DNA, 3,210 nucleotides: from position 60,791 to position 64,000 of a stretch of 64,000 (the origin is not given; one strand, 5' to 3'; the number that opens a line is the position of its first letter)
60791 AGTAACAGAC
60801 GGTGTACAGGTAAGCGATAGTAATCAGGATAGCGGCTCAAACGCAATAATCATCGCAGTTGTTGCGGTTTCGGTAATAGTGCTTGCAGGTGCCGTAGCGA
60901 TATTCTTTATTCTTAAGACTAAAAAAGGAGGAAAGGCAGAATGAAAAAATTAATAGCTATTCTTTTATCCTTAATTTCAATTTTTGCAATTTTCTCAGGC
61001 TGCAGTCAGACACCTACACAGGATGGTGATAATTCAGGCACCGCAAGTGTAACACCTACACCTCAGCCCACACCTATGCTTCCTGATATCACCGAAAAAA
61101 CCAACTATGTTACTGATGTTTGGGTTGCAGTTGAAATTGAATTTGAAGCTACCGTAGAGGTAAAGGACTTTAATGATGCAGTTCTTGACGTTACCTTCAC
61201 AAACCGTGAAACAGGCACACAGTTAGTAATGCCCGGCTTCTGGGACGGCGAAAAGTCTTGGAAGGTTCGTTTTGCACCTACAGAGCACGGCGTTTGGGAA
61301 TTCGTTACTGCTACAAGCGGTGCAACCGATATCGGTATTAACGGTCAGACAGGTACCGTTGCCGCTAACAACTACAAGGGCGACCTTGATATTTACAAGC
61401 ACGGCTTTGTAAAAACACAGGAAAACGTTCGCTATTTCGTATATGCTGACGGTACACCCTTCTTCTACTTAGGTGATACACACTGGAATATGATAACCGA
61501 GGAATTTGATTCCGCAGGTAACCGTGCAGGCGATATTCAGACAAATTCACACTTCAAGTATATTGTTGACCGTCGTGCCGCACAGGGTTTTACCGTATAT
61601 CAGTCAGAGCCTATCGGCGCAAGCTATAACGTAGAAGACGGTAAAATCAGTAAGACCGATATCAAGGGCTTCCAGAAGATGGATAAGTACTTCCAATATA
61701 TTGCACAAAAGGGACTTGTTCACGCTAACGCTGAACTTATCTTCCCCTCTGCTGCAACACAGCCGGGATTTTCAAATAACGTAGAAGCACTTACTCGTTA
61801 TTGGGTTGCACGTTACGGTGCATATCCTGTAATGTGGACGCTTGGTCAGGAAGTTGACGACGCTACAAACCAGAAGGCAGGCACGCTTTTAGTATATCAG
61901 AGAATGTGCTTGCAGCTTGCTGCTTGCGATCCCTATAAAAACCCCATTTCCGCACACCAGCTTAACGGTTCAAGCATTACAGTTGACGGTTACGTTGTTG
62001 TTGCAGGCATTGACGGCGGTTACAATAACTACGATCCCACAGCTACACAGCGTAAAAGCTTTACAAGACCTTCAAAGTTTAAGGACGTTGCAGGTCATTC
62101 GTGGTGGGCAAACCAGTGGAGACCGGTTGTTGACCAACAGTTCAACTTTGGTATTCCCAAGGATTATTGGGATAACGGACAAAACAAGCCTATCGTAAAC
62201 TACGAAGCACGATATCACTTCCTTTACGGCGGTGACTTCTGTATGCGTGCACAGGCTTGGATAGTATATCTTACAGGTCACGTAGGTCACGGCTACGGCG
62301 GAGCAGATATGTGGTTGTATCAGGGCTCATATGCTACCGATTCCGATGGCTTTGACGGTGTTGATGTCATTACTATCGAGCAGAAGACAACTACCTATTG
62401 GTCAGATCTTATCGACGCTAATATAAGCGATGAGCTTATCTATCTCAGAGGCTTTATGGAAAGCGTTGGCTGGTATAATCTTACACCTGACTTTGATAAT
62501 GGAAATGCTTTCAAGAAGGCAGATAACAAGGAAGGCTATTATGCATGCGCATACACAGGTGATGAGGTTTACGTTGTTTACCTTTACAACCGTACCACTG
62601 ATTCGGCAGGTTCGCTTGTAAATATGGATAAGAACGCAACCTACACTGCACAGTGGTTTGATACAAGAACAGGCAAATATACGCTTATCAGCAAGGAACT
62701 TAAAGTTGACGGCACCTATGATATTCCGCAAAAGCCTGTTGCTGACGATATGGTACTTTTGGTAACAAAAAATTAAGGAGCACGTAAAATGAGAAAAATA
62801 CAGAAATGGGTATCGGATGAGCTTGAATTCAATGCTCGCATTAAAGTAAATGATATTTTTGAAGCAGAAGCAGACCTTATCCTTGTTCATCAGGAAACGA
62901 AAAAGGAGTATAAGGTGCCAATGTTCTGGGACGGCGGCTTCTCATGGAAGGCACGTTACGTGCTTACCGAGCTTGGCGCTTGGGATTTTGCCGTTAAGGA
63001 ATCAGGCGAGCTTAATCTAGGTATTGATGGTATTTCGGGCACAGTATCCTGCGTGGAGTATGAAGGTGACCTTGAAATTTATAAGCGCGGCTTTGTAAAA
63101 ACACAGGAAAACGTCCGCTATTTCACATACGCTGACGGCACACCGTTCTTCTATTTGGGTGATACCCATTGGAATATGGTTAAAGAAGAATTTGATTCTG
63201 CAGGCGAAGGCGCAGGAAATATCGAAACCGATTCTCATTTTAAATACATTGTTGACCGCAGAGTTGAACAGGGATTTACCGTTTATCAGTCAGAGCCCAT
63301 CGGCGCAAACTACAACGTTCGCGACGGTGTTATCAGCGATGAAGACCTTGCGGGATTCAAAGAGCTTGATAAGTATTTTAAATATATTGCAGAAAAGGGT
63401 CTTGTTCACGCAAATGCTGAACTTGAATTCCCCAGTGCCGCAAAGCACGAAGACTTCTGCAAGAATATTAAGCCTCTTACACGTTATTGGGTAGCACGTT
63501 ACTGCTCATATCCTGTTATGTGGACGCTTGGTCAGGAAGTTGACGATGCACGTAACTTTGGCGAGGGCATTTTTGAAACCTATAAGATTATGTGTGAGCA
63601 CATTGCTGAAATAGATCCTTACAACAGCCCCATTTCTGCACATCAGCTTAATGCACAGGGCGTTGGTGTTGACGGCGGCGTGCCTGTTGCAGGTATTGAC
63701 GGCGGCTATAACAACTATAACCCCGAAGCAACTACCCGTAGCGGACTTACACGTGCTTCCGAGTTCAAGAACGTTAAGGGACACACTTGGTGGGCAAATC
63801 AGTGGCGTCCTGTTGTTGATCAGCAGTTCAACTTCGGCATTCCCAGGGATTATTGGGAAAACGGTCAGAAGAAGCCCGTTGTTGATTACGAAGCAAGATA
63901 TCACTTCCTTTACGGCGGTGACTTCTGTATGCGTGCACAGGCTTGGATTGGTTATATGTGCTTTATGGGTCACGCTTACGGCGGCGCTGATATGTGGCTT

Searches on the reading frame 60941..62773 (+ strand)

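Call 44: search_protein_families(library=pfam, proteins=[window:60941-62773:+])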
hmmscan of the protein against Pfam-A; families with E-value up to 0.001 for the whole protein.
window:60941-62773:+ (611 aa): 3 families
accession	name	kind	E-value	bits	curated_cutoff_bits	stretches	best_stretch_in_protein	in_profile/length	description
PF13204.13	Apiosidase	-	9e-33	114.6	26.5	1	161-512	2-319/320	Apiosidase-like, catalytic domain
PF16586.11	DUF5060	-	7.9e-17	61.7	27.2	1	60-124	4-68/70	Domain of unknown function (DUF5060)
PF12904.13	Collagen_bind_2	-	0.00016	21.9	22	1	530-608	13-91/92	Putative collagen-binding domain of a collagenase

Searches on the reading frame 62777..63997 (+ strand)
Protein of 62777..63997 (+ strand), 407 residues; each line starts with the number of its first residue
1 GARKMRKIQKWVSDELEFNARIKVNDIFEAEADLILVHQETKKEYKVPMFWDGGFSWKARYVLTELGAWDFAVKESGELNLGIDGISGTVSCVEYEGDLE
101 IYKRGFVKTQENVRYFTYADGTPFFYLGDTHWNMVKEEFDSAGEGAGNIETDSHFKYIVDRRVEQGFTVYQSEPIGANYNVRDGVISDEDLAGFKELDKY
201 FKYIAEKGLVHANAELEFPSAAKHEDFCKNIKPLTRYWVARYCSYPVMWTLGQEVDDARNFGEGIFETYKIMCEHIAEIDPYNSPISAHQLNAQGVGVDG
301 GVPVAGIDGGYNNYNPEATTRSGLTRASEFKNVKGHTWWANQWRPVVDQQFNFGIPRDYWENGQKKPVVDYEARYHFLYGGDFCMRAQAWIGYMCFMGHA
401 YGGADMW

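Call 44: search_protein_families(library=pfam, proteins=[window:62777-63997:+])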
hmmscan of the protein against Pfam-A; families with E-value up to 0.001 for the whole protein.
window:62777-63997:+ (407 aa): 2 families
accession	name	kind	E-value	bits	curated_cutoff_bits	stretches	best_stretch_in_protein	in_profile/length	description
PF13204.13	Apiosidase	-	4.9e-25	89.2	26.5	1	111-407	2-282/320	Apiosidase-like, catalytic domain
PF16586.11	DUF5060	-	8.1e-09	36.1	27.2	1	8-74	2-68/70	Domain of unknown function (DUF5060)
